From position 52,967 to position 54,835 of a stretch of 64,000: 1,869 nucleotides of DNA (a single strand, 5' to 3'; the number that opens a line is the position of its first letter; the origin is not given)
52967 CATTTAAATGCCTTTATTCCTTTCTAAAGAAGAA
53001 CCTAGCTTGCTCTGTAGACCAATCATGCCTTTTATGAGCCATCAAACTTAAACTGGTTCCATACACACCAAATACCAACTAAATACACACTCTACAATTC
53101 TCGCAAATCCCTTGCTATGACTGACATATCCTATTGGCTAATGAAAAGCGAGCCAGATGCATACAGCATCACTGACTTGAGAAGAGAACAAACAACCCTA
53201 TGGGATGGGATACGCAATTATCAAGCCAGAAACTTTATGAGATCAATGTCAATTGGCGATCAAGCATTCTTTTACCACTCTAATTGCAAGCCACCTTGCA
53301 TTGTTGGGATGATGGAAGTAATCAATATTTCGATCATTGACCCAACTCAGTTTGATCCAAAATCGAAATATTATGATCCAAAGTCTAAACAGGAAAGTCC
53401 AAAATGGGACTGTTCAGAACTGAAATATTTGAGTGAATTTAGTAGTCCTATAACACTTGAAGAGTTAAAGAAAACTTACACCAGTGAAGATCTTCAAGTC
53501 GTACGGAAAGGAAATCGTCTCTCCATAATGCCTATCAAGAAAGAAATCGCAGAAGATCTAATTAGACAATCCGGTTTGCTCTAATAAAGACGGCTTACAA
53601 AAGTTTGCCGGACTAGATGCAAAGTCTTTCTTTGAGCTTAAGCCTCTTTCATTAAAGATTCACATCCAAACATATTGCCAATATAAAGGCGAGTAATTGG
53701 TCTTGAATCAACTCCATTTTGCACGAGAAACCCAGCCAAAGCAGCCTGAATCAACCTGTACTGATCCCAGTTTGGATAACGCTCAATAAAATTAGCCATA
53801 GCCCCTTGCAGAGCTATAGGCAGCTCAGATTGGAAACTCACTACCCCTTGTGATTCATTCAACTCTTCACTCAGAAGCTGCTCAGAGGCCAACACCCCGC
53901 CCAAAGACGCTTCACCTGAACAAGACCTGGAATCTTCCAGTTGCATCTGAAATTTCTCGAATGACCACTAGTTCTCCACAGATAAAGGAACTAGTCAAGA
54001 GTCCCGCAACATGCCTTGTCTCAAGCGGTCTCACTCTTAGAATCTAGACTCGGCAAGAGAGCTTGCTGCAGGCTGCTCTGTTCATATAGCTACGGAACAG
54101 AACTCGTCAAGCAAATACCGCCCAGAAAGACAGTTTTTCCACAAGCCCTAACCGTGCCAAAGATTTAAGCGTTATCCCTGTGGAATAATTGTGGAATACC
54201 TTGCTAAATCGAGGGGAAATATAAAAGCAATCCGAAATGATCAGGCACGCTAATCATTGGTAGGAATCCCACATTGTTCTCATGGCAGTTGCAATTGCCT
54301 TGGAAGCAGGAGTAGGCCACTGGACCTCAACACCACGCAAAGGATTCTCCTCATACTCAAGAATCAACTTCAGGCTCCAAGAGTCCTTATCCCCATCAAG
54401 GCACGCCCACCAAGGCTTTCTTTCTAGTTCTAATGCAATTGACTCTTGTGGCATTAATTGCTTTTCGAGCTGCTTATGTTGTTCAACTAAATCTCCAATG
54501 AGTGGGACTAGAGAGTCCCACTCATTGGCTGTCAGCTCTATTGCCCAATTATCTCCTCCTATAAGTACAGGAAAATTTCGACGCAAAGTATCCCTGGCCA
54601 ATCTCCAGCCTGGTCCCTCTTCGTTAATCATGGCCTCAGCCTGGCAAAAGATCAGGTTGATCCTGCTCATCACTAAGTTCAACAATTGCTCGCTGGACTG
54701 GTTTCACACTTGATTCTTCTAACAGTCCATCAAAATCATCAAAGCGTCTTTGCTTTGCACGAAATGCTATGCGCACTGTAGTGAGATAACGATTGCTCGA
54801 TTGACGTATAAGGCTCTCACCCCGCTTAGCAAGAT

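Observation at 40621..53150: Array of five direct repeats derived from the 5' end of an EVE-domain gene, bounding four cargo modules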

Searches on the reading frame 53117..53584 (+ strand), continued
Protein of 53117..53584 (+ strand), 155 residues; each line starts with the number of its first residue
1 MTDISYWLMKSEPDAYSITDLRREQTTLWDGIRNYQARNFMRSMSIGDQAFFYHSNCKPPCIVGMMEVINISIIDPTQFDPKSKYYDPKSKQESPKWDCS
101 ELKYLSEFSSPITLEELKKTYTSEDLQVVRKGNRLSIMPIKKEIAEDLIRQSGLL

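Call 66: search_protein_families(library=phrogs, proteins=[L101:8137-9198:-, L101:9217-9765:-, L103:7814-9550:-, L102:5127-5711:+, L102:5749-6570:+, L102:7896-8858:+, L102:6980-7510:-, L010:3016-4326:+, L010:4326-5543:+, L015:5418-6353:+], max_evalue=0.01)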
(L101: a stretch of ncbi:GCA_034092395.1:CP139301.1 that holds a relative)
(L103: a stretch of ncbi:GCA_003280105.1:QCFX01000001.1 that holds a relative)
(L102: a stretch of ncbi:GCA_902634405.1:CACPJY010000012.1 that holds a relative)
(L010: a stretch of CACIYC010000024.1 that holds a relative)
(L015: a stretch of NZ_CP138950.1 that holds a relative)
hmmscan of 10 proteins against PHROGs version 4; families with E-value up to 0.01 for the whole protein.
L101:8137-9198:- (353 aa): 0 families

L101:9217-9765:- (182 aa): 5 families
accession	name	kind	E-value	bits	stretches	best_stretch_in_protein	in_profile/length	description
phrog_9210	-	unknown function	1.2e-06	29.3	1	125-179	147-201/204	-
phrog_14336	-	unknown function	0.00017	22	1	126-170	3-46/363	-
phrog_15863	-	unknown function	0.0013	19.1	1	137-163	151-177/312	-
phrog_2778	-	unknown function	0.0022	18.8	1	132-175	40-81/239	-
phrog_13942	-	unknown function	0.0023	18.3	1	131-170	19-57/336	-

L103:7814-9550:- (578 aa): 3 families
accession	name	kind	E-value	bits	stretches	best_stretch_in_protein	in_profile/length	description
phrog_681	-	DNA, RNA and nucleotide metabolism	1.2e-53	183.6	2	224-488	237-481/576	endonuclease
phrog_4605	-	unknown function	5.7e-39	134.4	5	226-289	48-110/151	-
phrog_559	-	DNA, RNA and nucleotide metabolism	3.6e-34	119.5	2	197-429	100-305/607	HNH endonuclease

L102:5127-5711:+ (194 aa): 0 families

L102:5749-6570:+ (273 aa): 0 families

L102:7896-8858:+ (320 aa): 0 families

L102:6980-7510:- (176 aa): 0 families

L010:3016-4326:+ (436 aa): 3 families
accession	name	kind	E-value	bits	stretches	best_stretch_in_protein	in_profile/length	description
phrog_6831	-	transcription regulation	0.00066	20.6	0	342-373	10-41/68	transcriptional regulator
phrog_3910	-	transcription regulation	0.0042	17.1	1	309-397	41-131/356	transcriptional regulator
phrog_2339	-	DNA, RNA and nucleotide metabolism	0.0088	17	0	329-380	17-68/98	HTH DNA binding protein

L010:4326-5543:+ (405 aa): 0 families

L015:5418-6353:+ (311 aa): 0 families

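Call 77: search_protein_families(library=pfam, proteins=[L005:1906-3831:-, L005:5919-6965:+, L005:6984-7883:+, L005:7887-8921:+, L005:8928-9674:+, L004:77-685:+, L007:7429-8097:-, L010:1405-2241:-, L014:6176-7042:+, L078:2015-2992:+], max_evalue=0.01)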
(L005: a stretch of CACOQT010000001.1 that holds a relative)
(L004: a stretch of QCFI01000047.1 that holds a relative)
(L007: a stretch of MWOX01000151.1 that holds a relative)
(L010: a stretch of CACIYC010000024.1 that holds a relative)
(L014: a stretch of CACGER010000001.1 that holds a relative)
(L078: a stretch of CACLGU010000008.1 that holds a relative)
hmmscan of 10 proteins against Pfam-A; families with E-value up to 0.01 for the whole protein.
L005:1906-3831:- (641 aa): 22 families
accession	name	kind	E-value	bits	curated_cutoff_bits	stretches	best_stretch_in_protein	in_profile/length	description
PF00005.33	ABC_tran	-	3.4e-51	173.9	25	2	18-186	1-137/137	ABC transporter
PF13304.12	AAA_21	-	7e-21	76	27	4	32-50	3-21/304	AAA domain, putative AbiEii toxin, Type IV TA system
PF12848.13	ABC_tran_Xtn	-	2.3e-13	50.4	25.9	2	225-303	1-82/85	ABC transporter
PF13555.12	AAA_29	-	1.1e-10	41.5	27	2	342-366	17-41/61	P-loop containing region of AAA domain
PF02463.25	SMC_N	-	2.5e-09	37.3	40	1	18-227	14-211/220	RecF/RecN/SMC N terminal domain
PF16326.10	ABC_tran_CTD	-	9.3e-08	32.6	32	1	572-635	1-69/69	ABC transporter C-terminal domain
PF13401.12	AAA_22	-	5.3e-06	27.2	27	0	33-210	10-121/130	AAA domain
PF01926.29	MMR_HSR1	-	0.00036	21.1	21.9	0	349-386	1-36/113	50S ribosome-binding GTPase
PF00350.29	Dynamin_N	-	0.00044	20.7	27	0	350-386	1-38/168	Dynamin family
PF00004.35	AAA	-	0.0006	20.7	21.2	0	33-51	3-21/131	ATPase family associated with various cellular activities (AAA)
PF05729.18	NACHT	-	0.00071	19.9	26.7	0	33-49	5-21/167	NACHT domain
PF13671.12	AAA_33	-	0.001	19.8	27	0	33-49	4-20/143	AAA domain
PF25199.1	nSTAND_NTPase5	-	0.0015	18.8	34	0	32-49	45-62/145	Novel STAND NTPase 5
PF13191.12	AAA_16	-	0.0022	18.9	32.6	0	33-49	29-45/167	AAA ATPase domain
PF20703.3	nSTAND1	-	0.0026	17.9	27.1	0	12-66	17-69/379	Novel STAND NTPase 1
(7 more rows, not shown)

L005:5919-6965:+ (348 aa): 3 families
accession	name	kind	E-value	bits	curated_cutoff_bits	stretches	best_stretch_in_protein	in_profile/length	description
PF00497.25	SBP_bac_3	-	7.8e-15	55.2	26.4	1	38-254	1-98/132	Bacterial extracellular solute-binding proteins, family 3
PF09084.16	NMT1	-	0.0011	19.4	20.5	1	93-193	37-139/216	NMT1/THI5 like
PF16868.10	NMT1_3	-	0.0014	18.7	27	1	133-186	95-152/289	NMT1-like family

L005:6984-7883:+ (299 aa): 1 family
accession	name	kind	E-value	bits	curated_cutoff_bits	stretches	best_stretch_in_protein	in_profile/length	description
PF00528.27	BPD_transp_1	-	1.1e-16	61.6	26.4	1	88-291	2-181/184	Binding-protein-dependent transport system inner membrane component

L005:7887-8921:+ (344 aa): 1 family
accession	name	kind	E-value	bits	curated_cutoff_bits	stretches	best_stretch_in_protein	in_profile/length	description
PF00528.27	BPD_transp_1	-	1.3e-19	71.1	26.4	1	151-338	2-183/184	Binding-protein-dependent transport system inner membrane component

L005:8928-9674:+ (248 aa): 18 families
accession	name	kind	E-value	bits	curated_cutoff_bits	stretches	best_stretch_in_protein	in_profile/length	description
PF00005.33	ABC_tran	-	4e-37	128.3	25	1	21-171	1-137/137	ABC transporter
PF13304.12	AAA_21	-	9.9e-12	46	27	1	140-201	235-299/304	AAA domain, putative AbiEii toxin, Type IV TA system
PF02463.25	SMC_N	-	8.8e-09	35.5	40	1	131-209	131-206/220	RecF/RecN/SMC N terminal domain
PF09818.15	ABC_ATPase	-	1.4e-05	24.8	23.2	0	142-224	157-255/283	P-loop domain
PF05621.17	TniB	-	5.4e-05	23.1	22.4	0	28-58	32-62/189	Bacterial TniB protein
PF13191.12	AAA_16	-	0.00016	22.6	32.6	1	28-52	19-45/167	AAA ATPase domain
PF13555.12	AAA_29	-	0.00021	21.4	27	1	22-48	13-39/61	P-loop containing region of AAA domain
PF13401.12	AAA_22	-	0.00033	21.4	27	1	31-55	5-29/130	AAA domain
PF03193.22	RsgA_GTPase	-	0.00052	20.3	30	1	27-55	103-130/174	RsgA GTPase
PF13166.12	AAA_13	-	0.00055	19.2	36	0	160-212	526-581/713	AAA domain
PF01637.24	ATPase_2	-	0.0016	18.8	33.2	1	28-78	15-68/225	ATPase domain predominantly from Archaea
PF13558.12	SbcC_Walker_B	-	0.0018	18.9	27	0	130-186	20-89/90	SbcC/RAD50-like, Walker B motif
PF20703.3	nSTAND1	-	0.0024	18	27.1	1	22-49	24-51/379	Novel STAND NTPase 1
PF13173.12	AAA_14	-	0.0035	17.8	27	0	31-78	2-46/129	AAA domain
PF25199.1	nSTAND_NTPase5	-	0.0044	17.3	34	0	26-51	36-61/145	Novel STAND NTPase 5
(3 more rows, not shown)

L004:77-685:+ (202 aa): 2 families
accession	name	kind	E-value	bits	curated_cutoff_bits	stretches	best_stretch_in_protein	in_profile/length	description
PF14734.12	DUF4469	-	0.004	17.5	22.6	1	113-165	29-81/101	Domain of unknown function (DUF4469) with IG-like fold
PF10412.15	TrwB_AAD_bind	-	0.0076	15.6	20.5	1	115-174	197-258/387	Type IV secretion-system coupling protein DNA-binding domain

L007:7429-8097:- (222 aa): 0 families

L010:1405-2241:- (278 aa): 1 family
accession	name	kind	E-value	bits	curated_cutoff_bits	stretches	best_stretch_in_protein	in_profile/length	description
PF01435.24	Peptidase_M48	-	1.2e-07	32.2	20.3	1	177-243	130-184/186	Peptidase family M48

L014:6176-7042:+ (288 aa): 2 families
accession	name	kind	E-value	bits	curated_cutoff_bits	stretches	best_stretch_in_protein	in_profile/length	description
PF03641.19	Lysine_decarbox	-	2.2e-28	99.5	27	1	151-279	1-129/131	Possible lysine decarboxylase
PF18306.6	LDcluster4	-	6.9e-08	32.7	26.3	1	138-221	31-111/151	SLOG cluster4 family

L078:2015-2992:+ (325 aa): 2 families
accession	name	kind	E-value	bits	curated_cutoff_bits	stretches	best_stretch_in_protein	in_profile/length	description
PF00586.29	AIRS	-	1.4e-20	74.2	24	1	43-150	1-112/112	AIR synthase related protein, N-terminal domain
PF02769.27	AIRS_C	-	4.4e-13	50.1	23.1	1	187-298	37-150/156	AIR synthase related protein, C-terminal domain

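Call 82: find_encoding_contigs(protein=P0031, flank=10000, max_places=2)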
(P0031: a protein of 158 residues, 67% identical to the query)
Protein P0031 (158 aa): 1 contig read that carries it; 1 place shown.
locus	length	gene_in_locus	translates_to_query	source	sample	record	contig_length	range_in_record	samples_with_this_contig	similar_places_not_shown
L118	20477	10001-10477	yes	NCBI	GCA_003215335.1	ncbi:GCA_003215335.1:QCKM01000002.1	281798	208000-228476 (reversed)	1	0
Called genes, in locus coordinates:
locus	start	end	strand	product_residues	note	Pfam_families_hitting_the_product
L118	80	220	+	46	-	-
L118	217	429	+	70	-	-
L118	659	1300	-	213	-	PF13640:2OG-FeII_Oxy_3 (weak)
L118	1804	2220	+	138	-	PF14105:DUF4278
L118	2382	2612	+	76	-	-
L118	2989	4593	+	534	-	PF03460:NIR_SIR_ferr, PF01077:NIR_SIR, PF03460:NIR_SIR_ferr, PF01077:NIR_SIR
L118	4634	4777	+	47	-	-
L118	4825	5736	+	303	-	PF01226:Form_Nir_trans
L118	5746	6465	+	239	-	-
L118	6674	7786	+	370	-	PF04116:FA_hydroxylase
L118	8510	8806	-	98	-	-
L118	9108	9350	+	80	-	-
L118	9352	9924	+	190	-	-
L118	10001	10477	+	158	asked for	PF01878:EVE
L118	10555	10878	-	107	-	PF10929:DUF2811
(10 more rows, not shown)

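Call 83: find_encoding_contigs(protein=P0064, flank=10000, max_places=2)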
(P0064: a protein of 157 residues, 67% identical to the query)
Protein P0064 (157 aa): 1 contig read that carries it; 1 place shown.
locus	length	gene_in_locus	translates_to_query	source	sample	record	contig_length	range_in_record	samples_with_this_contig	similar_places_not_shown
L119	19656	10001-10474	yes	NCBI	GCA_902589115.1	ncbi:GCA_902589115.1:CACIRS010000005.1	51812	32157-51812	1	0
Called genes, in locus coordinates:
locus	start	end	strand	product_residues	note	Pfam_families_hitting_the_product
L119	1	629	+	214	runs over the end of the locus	PF13759:2OG-FeII_Oxy_5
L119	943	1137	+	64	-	-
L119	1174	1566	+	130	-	-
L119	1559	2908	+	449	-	PF00353:HemolysinCabind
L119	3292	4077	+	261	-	-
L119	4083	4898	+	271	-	PF00149:Metallophos, PF12850:Metallophos_2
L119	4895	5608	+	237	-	-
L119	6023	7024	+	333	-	PF12849:PBP_like_2, PF01547:SBP_bac_1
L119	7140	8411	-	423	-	PF07690:MFS_1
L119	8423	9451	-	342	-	PF00044:Gp_dh_N, PF02800:Gp_dh_C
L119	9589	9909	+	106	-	PF12840:HTH_20, PF01022:HTH_5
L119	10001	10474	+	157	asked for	PF01878:EVE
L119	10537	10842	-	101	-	PF10929:DUF2811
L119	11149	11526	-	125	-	PF08848:DUF1818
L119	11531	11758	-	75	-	PF01192:RNA_pol_Rpb6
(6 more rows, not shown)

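Call 84: find_encoding_contigs(protein=P0109, flank=10000, max_places=4)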
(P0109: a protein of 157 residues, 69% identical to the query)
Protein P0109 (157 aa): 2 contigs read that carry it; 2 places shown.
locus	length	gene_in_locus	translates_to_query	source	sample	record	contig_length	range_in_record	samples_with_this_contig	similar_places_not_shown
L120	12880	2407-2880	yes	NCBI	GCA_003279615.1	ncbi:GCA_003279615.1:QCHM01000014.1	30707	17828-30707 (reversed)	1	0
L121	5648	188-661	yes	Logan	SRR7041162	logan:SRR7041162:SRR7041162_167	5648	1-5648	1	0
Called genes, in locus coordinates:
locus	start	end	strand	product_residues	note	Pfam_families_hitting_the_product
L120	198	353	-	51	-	-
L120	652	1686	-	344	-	PF00059:Lectin_C (weak)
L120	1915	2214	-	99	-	PF05899:Cupin_3, PF07883:Cupin_2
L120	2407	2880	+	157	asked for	PF01878:EVE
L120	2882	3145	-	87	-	PF10929:DUF2811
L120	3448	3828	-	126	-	PF08848:DUF1818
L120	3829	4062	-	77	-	PF01192:RNA_pol_Rpb6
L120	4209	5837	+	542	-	PF00012:HSP70, PF06723:MreB_Mbl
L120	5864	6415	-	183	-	PF00156:Pribosyltran, PF14681:UPRTase (weak), PF15609:PRTase_2 (weak)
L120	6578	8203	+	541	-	PF01676:Metalloenzyme, PF06415:iPGM_N, PF01663:Phosphodiest (faint)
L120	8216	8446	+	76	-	PF03840:SecG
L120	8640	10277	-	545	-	PF00118:Cpn60_TCP1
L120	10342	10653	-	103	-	PF00166:Cpn10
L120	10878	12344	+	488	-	PF02874:ATP-synt_ab_N, PF00006:ATP-synt_ab, PF22919:ATP-synt_VA_C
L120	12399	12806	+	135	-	PF02823:ATP-synt_DE_N, PF00401:ATP-synt_DE (weak)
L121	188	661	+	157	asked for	PF01878:EVE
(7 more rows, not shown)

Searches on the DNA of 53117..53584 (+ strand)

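Call 63: search_dna_similar(query=L022:7600-7770:+, collection=phages, mode=distant, max_evalue=1, max_rows=15)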
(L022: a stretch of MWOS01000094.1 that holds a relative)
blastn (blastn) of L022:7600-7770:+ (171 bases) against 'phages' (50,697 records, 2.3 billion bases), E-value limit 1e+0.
No match.

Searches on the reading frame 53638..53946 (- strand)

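Call 13: search_protein_families(library=pfam, proteins=[window:53638-53946:-], max_evalue=0.01)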
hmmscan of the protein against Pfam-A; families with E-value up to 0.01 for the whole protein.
window:53638-53946:- (102 aa): 1 family
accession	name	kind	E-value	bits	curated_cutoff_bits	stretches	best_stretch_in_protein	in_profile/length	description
PF10929.13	DUF2811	-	1.6e-25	89.6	26.6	1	37-93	1-57/57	Protein of unknown function (DUF2811)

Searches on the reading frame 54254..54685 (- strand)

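Call 13: search_protein_families(library=pfam, proteins=[window:54254-54685:-], max_evalue=0.01)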
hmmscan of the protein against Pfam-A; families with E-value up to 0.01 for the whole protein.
window:54254-54685:- (143 aa): 1 family
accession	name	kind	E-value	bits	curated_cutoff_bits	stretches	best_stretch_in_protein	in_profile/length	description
PF08848.17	DUF1818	-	1e-35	122.7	25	1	23-138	2-113/113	Domain of unknown function (DUF1818)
